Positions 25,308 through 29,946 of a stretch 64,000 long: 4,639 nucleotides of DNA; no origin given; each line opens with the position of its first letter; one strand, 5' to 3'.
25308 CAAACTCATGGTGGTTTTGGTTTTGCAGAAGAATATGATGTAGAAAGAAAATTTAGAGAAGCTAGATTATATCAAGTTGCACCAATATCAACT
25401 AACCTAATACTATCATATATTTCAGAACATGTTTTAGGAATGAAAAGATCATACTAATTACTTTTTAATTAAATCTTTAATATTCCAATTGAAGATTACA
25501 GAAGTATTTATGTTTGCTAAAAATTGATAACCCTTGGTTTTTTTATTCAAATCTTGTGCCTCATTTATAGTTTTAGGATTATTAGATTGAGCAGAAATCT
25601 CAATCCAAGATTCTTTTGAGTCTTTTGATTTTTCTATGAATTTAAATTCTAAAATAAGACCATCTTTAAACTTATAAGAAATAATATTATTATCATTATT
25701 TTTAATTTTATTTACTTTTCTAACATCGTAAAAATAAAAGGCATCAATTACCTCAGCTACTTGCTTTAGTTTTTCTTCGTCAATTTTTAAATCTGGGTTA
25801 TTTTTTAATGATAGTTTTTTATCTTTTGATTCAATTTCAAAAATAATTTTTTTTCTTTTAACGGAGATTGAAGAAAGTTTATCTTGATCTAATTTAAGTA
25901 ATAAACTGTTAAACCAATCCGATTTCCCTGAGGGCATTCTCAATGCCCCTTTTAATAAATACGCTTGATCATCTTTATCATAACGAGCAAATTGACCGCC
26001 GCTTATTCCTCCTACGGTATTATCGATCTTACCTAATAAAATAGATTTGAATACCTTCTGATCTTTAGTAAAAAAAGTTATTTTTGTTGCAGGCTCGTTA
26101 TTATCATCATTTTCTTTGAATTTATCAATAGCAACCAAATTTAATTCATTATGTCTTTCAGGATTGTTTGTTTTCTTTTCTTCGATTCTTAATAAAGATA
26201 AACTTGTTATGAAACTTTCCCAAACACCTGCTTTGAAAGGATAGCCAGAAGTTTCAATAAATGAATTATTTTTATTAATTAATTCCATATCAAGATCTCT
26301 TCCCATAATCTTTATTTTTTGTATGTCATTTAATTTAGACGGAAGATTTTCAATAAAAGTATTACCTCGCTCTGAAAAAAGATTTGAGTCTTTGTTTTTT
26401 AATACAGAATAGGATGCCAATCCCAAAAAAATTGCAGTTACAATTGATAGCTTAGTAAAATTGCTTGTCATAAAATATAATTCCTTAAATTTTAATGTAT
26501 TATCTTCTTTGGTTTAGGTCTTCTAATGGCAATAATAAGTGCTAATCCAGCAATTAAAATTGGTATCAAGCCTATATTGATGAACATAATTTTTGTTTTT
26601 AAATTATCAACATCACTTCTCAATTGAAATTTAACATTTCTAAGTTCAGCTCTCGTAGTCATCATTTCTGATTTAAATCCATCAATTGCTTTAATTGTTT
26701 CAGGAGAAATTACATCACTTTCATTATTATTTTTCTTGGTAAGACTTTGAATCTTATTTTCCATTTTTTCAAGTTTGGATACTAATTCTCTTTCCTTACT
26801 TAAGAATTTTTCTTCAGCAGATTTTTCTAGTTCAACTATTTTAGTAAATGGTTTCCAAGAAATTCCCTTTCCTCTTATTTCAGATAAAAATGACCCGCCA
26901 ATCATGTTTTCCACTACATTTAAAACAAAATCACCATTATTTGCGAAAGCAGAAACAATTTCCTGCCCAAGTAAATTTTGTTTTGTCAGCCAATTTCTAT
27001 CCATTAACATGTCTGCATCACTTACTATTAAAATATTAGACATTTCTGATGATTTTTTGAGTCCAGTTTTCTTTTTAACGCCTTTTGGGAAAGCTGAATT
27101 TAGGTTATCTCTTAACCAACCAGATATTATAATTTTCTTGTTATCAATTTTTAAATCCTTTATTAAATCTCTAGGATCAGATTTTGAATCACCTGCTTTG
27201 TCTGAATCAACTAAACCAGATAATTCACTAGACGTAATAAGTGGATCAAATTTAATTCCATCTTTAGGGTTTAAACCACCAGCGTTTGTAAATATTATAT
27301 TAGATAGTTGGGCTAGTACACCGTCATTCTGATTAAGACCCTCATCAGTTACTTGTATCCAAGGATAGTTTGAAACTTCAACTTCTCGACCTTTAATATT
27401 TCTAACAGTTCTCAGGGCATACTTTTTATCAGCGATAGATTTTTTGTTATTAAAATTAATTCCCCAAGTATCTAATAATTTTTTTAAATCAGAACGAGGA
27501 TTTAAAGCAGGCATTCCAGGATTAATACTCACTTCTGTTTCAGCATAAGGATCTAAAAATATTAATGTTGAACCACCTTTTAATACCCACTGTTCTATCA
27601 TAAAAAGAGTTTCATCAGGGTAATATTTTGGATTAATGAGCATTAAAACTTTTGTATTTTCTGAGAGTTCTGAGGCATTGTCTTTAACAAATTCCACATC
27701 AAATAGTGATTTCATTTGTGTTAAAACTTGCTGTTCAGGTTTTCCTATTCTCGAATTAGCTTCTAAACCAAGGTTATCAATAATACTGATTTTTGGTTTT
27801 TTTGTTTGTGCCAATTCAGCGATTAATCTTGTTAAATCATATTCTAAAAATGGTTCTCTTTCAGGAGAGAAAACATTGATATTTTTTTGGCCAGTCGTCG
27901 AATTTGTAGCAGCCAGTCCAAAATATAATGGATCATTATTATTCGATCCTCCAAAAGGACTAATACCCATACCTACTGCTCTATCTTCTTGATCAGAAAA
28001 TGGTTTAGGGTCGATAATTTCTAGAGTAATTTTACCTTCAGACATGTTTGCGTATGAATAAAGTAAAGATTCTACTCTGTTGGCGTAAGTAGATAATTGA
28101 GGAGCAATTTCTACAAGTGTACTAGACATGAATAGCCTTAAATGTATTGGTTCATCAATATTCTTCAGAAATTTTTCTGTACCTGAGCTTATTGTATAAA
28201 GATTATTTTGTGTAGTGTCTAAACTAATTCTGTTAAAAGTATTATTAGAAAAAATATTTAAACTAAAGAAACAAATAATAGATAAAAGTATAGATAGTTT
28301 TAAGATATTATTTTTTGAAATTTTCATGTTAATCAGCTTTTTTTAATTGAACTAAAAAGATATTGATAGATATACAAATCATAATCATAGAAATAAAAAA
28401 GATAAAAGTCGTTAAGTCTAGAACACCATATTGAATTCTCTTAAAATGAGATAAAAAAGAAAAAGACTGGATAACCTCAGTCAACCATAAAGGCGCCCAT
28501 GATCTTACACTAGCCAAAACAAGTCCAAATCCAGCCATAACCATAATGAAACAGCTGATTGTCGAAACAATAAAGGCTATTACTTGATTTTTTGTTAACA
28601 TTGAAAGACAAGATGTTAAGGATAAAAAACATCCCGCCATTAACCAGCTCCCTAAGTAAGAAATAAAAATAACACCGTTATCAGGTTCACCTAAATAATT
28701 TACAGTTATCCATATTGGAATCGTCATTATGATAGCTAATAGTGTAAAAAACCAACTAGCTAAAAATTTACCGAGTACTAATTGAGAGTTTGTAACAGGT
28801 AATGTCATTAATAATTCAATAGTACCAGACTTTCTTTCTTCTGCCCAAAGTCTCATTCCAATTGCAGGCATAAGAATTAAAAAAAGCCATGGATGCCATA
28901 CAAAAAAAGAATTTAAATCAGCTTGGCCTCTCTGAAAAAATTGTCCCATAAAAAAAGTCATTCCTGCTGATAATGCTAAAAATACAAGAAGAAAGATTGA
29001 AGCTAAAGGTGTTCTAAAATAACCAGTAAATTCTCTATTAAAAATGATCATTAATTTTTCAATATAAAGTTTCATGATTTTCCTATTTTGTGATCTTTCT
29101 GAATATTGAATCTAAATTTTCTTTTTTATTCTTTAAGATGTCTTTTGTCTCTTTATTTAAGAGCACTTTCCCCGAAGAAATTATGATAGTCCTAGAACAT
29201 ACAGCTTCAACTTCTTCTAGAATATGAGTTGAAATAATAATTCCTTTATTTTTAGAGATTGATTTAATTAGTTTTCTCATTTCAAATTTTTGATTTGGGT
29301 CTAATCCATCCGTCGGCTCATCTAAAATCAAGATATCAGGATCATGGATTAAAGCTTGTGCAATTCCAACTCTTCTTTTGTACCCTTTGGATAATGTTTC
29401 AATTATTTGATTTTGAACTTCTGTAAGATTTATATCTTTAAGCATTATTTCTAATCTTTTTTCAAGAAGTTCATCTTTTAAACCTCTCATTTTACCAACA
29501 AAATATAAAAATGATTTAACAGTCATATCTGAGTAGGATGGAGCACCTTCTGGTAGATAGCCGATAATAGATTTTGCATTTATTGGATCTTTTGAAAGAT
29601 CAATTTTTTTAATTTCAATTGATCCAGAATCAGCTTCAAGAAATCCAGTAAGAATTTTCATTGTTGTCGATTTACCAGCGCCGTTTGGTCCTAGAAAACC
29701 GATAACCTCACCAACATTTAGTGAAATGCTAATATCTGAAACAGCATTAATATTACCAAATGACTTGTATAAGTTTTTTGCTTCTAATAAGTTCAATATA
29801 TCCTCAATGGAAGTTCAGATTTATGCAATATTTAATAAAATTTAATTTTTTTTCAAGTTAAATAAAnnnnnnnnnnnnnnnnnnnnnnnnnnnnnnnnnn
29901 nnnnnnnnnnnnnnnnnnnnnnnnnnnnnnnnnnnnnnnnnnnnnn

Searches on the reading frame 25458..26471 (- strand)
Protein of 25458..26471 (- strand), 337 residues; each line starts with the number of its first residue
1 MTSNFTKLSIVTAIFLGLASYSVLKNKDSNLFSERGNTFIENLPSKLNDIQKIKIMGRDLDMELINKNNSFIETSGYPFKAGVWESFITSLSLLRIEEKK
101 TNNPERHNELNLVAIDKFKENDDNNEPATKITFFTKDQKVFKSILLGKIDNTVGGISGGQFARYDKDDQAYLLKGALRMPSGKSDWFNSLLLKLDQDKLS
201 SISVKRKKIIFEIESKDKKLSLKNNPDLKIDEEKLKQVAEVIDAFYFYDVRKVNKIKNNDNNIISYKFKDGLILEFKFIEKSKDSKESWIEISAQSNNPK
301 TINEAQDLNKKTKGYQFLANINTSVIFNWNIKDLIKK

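Call 32: search_protein_families(library=pfam, proteins=[window:25458-26471:-], max_evalue=0.000001)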
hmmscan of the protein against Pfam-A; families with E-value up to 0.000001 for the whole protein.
window:25458-26471:- (337 aa): 1 family
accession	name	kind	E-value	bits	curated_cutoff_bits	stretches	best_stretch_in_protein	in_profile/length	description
PF14238.11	DUF4340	-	4.4e-11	43.8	25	1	77-251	9-168/183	Domain of unknown function (DUF4340)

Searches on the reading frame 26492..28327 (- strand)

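Call 32: search_protein_families(library=pfam, proteins=[window:26492-28327:-], max_evalue=0.000001)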
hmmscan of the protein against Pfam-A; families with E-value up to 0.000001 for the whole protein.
window:26492-28327:- (611 aa): 2 families
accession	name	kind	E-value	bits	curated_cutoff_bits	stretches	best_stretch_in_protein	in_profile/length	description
PF09822.16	ABC_transp_aux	-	5.6e-50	170.7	34.7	1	177-470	1-287/288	ABC-type uncharacterized transport system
PF23357.1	DUF7088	-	2.1e-21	76.5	27.8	1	40-140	1-104/105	Domain of unknown function (DUF7088)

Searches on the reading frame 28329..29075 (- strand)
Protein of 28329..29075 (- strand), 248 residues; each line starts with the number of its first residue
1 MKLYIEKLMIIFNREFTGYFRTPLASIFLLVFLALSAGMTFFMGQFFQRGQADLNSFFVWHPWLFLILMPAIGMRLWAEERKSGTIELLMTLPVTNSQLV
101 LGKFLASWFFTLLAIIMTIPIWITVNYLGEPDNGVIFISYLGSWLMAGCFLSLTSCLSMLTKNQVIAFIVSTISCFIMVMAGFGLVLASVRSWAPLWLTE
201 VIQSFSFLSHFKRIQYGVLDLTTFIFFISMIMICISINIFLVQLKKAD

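Call 32: search_protein_families(library=pfam, proteins=[window:28329-29075:-], max_evalue=0.000001)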
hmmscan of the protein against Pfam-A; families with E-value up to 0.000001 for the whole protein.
window:28329-29075:- (248 aa): 4 families
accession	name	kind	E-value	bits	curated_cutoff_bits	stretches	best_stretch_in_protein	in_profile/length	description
PF12679.13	ABC2_membrane_2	-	1.6e-12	47.7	27.2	1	69-223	82-244/283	ABC-2 family transporter protein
PF13346.12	ABC2_membrane_5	-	6.2e-10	39.4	25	1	39-239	20-197/205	ABC-2 family transporter protein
PF12698.13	ABC2_membrane_3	-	3.1e-09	36.8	31.6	1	62-241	169-342/347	ABC-2 family transporter protein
PF12730.13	ABC2_membrane_4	-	1e-08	35.8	27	1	25-175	15-176/179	ABC-2 family transporter protein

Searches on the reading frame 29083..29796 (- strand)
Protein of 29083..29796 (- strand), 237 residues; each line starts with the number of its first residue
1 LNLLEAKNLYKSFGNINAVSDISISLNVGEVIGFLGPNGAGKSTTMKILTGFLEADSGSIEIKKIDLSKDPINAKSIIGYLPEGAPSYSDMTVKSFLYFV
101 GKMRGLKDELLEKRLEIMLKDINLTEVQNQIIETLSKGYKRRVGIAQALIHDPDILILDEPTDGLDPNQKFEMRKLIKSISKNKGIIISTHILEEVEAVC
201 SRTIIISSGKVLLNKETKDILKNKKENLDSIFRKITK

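Call 32: search_protein_families(library=pfam, proteins=[window:29083-29796:-], max_evalue=0.000001)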
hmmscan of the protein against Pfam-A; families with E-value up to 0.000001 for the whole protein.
window:29083-29796:- (237 aa): 2 families
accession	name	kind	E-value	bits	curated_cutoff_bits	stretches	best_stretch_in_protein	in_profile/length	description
PF00005.33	ABC_tran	-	8.2e-30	104.6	25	1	20-162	2-136/137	ABC transporter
PF13304.12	AAA_21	-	4.3e-11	43.9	27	0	61-196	166-303/304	AAA domain, putative AbiEii toxin, Type IV TA system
